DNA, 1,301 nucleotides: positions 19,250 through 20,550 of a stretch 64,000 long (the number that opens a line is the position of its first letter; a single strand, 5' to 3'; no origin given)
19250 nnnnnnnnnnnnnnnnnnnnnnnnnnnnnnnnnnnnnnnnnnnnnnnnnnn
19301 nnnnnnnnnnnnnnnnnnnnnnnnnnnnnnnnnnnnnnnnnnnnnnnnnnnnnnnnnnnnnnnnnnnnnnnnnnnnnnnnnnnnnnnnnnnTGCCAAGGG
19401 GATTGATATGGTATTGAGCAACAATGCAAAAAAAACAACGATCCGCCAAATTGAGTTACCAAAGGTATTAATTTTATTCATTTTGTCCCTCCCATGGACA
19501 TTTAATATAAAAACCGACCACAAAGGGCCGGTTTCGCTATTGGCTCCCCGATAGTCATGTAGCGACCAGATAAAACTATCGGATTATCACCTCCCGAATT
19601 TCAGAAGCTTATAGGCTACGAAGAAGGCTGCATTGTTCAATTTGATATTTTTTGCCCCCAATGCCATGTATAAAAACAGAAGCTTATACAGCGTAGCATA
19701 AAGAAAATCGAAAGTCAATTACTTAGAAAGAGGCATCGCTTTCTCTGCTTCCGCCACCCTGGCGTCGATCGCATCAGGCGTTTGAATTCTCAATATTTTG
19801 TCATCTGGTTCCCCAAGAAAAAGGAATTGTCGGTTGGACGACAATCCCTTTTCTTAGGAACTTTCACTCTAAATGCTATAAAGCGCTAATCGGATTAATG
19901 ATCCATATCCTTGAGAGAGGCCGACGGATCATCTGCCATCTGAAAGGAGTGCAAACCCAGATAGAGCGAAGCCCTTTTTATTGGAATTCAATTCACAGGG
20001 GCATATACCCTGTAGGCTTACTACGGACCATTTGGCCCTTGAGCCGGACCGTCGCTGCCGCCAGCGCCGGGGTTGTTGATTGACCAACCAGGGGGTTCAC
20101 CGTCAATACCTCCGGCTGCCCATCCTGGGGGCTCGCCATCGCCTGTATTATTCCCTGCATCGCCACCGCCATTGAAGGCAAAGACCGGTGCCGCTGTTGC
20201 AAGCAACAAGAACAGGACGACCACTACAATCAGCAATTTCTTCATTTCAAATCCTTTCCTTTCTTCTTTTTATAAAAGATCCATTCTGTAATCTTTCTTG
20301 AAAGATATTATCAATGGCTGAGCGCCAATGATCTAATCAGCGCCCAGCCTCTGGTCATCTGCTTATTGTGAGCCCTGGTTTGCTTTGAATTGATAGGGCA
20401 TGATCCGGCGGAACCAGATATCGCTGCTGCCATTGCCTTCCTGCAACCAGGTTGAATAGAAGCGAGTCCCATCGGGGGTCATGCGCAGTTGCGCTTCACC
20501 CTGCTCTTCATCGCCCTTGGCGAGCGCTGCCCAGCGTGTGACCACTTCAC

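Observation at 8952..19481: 3,509-aa exported mosaic protein strings three unrelated ABC-type solute-binding folds on a repeat stalk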

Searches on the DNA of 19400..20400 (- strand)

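Call 41: search_rna_families(source=window, start=19400, end=20400, threshold=evalue, max_evalue=1, show_alignments=3)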
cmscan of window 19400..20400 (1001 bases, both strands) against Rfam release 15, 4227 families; matches with E-value up to 1: 3.
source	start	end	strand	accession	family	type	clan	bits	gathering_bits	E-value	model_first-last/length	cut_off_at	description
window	19519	19603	-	RF01786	c-di-GMP-II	Cis-reg; riboswitch;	CL00127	49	53.5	1.6e-09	1-84/84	no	Cyclic di-GMP-II riboswitch aptamer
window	19923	20012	-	RF00691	mir-146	Gene; miRNA;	-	17.4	50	0.9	1-90/90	no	mir-146 microRNA precursor family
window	19757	19854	-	RF02567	Va-907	Gene; sRNA;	-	15.6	45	0.09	1-311/311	no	Vibrio alginolyticus sRNA 907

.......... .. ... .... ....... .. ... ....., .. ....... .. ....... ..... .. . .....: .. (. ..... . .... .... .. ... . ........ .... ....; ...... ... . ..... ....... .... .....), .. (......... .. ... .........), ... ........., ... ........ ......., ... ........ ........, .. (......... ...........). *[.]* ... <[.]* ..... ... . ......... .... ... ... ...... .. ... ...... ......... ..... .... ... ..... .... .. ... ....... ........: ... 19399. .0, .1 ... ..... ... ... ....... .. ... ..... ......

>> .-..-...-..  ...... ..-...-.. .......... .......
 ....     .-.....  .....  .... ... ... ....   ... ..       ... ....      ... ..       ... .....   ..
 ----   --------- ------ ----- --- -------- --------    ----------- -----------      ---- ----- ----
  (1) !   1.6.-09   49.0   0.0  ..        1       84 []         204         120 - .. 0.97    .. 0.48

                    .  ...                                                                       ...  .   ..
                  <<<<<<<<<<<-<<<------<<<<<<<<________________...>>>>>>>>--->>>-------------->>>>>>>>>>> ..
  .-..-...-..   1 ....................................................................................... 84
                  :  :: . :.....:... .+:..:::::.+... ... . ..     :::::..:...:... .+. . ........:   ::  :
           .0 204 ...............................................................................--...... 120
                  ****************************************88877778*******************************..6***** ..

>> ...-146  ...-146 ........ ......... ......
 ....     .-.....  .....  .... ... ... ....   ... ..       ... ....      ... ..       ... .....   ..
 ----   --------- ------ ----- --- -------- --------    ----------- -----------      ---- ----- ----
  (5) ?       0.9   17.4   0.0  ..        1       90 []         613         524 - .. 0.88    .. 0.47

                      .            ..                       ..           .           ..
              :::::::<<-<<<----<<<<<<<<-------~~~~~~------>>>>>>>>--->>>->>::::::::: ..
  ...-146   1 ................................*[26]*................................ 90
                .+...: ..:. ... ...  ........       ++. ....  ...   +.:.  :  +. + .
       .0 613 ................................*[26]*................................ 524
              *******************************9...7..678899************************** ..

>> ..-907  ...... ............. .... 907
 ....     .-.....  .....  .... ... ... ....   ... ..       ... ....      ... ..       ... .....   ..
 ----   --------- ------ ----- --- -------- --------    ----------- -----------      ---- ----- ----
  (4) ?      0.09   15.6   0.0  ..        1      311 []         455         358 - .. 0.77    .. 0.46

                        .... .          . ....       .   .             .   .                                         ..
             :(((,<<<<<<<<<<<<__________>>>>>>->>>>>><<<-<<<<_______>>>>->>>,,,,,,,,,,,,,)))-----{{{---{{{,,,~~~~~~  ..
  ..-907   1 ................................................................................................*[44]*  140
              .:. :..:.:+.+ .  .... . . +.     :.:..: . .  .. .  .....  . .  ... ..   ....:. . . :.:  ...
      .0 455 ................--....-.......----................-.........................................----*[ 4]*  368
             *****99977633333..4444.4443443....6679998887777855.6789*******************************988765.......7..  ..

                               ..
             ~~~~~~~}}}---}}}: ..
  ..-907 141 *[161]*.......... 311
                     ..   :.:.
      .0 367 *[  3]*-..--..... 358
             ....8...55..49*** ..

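Call 52: build_rna_model(alignment_id=A4)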
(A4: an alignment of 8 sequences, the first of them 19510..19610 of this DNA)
Model R1 built from alignment A4 (8 sequences, 123 columns); structure: RNAalifold consensus.
model positions 114; base pairs 21; branch points 1; effective number of sequences 1.99; information 0.59 bits per position. Calibrated on 0.2 Mb of random sequence (short: E-values are rough).
structure used (alignment columns):
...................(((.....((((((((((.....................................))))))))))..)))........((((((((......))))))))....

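Call 55: search_with_rna_model(model_id=R1, sources=[window, L001, L002, L003, L004, L005, L006, L007, L008, L009, L010], max_evalue=1)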
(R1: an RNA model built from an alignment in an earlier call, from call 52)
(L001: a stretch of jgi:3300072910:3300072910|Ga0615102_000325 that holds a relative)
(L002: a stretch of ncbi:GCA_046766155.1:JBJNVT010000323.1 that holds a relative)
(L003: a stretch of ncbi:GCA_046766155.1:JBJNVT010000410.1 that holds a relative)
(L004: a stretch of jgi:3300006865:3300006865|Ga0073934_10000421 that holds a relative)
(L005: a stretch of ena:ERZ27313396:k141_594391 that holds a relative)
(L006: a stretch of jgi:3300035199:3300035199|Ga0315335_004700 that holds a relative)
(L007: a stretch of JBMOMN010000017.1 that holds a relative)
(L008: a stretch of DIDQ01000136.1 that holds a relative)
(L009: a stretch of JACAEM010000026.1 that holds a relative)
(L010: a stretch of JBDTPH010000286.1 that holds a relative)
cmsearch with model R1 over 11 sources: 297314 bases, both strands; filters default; matches with E-value up to 1: 15.
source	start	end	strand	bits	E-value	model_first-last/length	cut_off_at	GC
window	19509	19610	-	106.7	2.5e-25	1-114/114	no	0.47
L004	5479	5591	+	105.6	4.6e-25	1-114/114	no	0.51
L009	286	398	+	105.6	4.6e-25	1-114/114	no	0.51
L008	5850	5969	+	105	6.5e-25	1-114/114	no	0.59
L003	9872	9973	+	104.8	7.5e-25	1-114/114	no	0.49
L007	5857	5976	+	103.3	1.8e-24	1-114/114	no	0.61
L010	4167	4284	+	101.9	4.3e-24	1-114/114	no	0.51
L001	9872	9973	+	100.9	7.6e-24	1-114/114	no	0.46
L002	9872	9973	+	100.9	7.6e-24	1-114/114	no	0.46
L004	9867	9967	+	95.6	1.7e-22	1-114/114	no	0.49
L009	4674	4774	+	95.6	1.7e-22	1-114/114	no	0.49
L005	9895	10012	+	50.7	6.5e-11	1-114/114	no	0.47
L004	9944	9964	-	12.6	0.4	91-111/114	no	0.62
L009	4751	4771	-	12.6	0.4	91-111/114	no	0.62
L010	4261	4281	-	12.6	0.4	91-111/114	no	0.62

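Call 92: search_with_rna_model(model_id=R1, sources=[L011, L012, L013, L014, L015, L016, L017, L018, L019, L020, L021, L022, L023, L024, L025, L026, L027, L028, L029, L030, L031, L032, L033, L034, L035, L036, L037, L038, L039, L040, L041, L042, L043, L044, L045, L046, L047, L048, L049, L050, L051, L052, L053, L054, L055, L056, L057, L058, L059, L060, L061, L062, L063, L064, L065, L066, L067, L068, L069, L070, L071, L072, L073, L074, L075, L076, L077, L078, L079, L080, L081, L082, L083, L084, L085, L086, L087, L088, L089, L090], max_evalue=0.001, make_alignment=true)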
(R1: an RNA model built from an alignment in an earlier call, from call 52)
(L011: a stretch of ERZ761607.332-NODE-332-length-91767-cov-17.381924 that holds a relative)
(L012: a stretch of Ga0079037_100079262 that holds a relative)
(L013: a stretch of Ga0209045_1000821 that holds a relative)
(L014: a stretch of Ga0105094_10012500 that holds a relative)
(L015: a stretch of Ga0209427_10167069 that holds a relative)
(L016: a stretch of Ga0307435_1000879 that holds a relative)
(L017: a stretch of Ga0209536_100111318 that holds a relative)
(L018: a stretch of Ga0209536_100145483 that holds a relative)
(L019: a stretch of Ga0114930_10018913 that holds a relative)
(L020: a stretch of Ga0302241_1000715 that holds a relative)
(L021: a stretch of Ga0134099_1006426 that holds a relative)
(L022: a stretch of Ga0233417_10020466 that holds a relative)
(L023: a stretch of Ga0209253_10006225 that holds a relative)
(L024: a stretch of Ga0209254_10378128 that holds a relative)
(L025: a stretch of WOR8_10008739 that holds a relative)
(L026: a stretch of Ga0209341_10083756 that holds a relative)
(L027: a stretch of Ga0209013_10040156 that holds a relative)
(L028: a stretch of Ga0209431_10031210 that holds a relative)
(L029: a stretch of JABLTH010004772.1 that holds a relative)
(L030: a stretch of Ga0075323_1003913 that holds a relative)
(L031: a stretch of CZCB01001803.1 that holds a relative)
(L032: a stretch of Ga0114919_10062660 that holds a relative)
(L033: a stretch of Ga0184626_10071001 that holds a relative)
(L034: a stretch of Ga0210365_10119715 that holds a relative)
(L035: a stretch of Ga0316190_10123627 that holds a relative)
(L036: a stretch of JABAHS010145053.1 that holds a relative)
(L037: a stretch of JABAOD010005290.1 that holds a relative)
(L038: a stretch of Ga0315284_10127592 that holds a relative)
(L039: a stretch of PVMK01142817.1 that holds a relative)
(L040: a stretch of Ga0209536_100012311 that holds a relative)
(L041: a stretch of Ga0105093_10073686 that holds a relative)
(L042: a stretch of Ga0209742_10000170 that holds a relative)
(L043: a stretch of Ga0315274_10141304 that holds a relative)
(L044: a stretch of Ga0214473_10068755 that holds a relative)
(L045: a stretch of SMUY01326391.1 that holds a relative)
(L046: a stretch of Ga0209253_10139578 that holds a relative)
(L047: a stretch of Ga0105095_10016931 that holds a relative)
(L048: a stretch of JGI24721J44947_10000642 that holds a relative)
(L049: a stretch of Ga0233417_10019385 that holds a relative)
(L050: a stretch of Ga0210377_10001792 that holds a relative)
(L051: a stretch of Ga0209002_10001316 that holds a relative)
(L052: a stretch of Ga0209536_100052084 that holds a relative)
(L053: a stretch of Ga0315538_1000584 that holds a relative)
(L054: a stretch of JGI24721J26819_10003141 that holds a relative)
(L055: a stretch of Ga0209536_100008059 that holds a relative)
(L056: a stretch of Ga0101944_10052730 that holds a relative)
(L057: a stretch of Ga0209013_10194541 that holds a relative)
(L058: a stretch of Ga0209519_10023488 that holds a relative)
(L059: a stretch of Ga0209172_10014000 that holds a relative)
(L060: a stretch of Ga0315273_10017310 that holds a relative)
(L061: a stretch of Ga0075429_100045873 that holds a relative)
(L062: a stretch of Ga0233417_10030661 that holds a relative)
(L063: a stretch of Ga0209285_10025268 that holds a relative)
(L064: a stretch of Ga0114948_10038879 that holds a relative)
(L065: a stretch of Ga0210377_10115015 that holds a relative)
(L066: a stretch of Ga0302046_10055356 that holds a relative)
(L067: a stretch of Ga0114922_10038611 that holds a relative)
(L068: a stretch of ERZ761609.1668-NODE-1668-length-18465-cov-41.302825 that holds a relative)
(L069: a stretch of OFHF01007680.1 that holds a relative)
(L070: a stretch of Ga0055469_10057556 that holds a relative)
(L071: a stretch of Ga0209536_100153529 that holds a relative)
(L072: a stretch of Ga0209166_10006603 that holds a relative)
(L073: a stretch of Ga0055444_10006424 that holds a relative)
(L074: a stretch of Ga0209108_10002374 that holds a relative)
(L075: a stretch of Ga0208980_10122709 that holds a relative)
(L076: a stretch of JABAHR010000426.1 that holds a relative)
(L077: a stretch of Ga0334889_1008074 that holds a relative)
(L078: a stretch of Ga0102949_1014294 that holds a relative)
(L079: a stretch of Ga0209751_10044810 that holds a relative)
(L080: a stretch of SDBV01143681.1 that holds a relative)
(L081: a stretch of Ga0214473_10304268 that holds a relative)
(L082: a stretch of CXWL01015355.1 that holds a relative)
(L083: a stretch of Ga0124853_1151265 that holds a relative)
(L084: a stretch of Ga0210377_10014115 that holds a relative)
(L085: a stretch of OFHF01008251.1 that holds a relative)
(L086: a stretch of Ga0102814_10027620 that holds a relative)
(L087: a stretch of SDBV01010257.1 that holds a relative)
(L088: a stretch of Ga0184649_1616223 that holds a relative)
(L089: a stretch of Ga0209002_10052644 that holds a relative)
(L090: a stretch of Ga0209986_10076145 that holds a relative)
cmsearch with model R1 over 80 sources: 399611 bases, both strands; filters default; matches with E-value up to 0.001: 86.
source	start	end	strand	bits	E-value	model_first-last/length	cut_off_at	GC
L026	1515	1615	-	99.8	2e-23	1-114/114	no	0.5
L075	1325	1442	-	96.8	1.2e-22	1-114/114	no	0.55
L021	2900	3015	-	94.5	4.5e-22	1-114/114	no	0.53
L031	1732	1847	+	94.5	4.5e-22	1-114/114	no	0.53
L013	2298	2427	-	92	2e-21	1-114/114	no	0.45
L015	1119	1238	+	91.8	2.2e-21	1-114/114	no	0.45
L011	1013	1113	-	90.9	3.8e-21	1-114/114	no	0.52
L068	1444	1544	-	90.9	3.8e-21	1-114/114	no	0.52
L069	854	1000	-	87.9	2.3e-20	1-114/114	no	0.39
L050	1568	1668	+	87.1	3.5e-20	1-114/114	no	0.48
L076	11917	12039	+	86.1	6.5e-20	1-114/114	no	0.5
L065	336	466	-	85.7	8.1e-20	1-114/114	no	0.47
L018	1188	1305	-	85.5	9.4e-20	1-114/114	no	0.49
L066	828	942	-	84.2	2e-19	1-114/114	no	0.59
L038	135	266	+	84.2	2e-19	1-114/114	no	0.45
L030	1992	2092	-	84.1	2.2e-19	1-114/114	no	0.46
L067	108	226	+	83.2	3.6e-19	1-114/114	no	0.49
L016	5026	5151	-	82.3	6.1e-19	1-114/114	no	0.5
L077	6072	6181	-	82.2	6.5e-19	1-114/114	no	0.45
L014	4291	4409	+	81.7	9e-19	1-114/114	no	0.49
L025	1429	1549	+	81.2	1.2e-18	1-114/114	no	0.48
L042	2597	2717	+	81.2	1.2e-18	1-114/114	no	0.48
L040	10736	10868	-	80.9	1.4e-18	1-114/114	no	0.43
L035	487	605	+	80.7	1.6e-18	1-114/114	no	0.49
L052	887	1019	+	80.3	2.1e-18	1-114/114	no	0.5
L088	282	400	+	79.9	2.5e-18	1-114/114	no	0.55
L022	206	328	-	79.8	2.8e-18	1-114/114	no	0.54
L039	921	1038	-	79.7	2.9e-18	1-114/114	no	0.49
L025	214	332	+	79.2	3.9e-18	1-114/114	no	0.52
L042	1382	1500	+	79.2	3.9e-18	1-114/114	no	0.52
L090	332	450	-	79.2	3.9e-18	1-114/114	no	0.61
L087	10266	10397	-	78.9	4.6e-18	1-114/114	no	0.46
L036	569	706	-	78.8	5e-18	1-114/114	no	0.46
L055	5722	5854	-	78.5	5.8e-18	1-114/114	no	0.49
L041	1447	1582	+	78.5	6.1e-18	1-114/114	no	0.46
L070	910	1022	+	78.1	7.3e-18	1-114/114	no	0.55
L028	939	1058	+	78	8.1e-18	1-114/114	no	0.63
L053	4054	4153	-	77.4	1.1e-17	22-114/114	5'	0.5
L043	754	891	+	77.4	1.2e-17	1-114/114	no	0.51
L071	1890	2024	-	77.1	1.4e-17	1-114/114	no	0.47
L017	2125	2245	+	77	1.5e-17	1-114/114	no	0.5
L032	2122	2241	+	76.8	1.7e-17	1-114/114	no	0.47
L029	4239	4341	-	76.8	1.7e-17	1-114/114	no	0.5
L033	1299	1411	+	76.7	1.7e-17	1-114/114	no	0.51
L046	287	404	+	75.8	2.9e-17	1-114/114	no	0.53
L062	974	1091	+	75.6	3.3e-17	1-114/114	no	0.54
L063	797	933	-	75.5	3.5e-17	1-114/114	no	0.47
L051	6557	6674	-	74.8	5.2e-17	1-114/114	no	0.59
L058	1964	2081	-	74.8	5.2e-17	1-114/114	no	0.59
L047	2579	2709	-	74.6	5.9e-17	1-114/114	no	0.48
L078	1448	1585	+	74.6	5.9e-17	1-114/114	no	0.43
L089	287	414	-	74.6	6.1e-17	1-114/114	no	0.52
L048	4305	4416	-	74.6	6.1e-17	1-114/114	no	0.59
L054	9727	9838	-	74.6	6.1e-17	1-114/114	no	0.59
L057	324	457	+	73.8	9.7e-17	1-114/114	no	0.45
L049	618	743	+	73.3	1.3e-16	1-114/114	no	0.49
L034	1221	1355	+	72.8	1.8e-16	1-114/114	no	0.44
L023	8954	9081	+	72.3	2.3e-16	1-114/114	no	0.45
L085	363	482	-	71.8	3.1e-16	1-114/114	no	0.48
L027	2373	2490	-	71.2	4.4e-16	1-114/114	no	0.47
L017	3262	3380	+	70.9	5.5e-16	1-114/114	no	0.53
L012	1908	2043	+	70.2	8.2e-16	1-114/114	no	0.49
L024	774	892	-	70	9.4e-16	1-114/114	no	0.51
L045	1105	1223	-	69.7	1.1e-15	1-114/114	no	0.6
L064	2093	2211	-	69.7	1.1e-15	1-114/114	no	0.6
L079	2177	2306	+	68.6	2.1e-15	1-114/114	no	0.58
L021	6158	6284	-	67.4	4.2e-15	1-114/114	no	0.53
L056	581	693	-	67.4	4.2e-15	1-114/114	no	0.59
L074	8282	8403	-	67.4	4.4e-15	1-114/114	no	0.59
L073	1790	1903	-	66.6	7.1e-15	1-114/114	no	0.5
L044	318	437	+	65.8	1.1e-14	1-114/114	no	0.7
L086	1048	1177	+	65.7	1.2e-14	1-114/114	no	0.43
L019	809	972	+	64.4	2.5e-14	1-114/114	no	0.55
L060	482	605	+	64.1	2.9e-14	1-114/114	no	0.54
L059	1431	1544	-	64.1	3.1e-14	1-114/114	no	0.66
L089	1250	1385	-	63.7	3.9e-14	1-114/114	no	0.51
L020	7232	7327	+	63.6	4.2e-14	1-114/114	no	0.47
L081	1587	1705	-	62.3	8.7e-14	1-114/114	no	0.62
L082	3323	3386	-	61.1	1.8e-13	38-114/114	5'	0.48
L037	362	483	+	60.4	2.8e-13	1-114/114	no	0.57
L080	683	801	-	57.8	1.2e-12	1-114/114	no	0.62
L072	1953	2071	+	53.7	1.5e-11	1-114/114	no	0.61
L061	861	980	-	53.4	1.7e-11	1-114/114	no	0.55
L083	1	97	+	52.2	3.6e-11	26-114/114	5'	0.59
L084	5974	6044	-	43.7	5.5e-09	48-114/114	5'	0.45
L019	378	477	+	41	2.6e-08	1-114/114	no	0.54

Alignment A7: 86 matches aligned to the model, 222 columns, each read 5' to 3' on its own strand. Consensus structure (alignment columns), stored with it:
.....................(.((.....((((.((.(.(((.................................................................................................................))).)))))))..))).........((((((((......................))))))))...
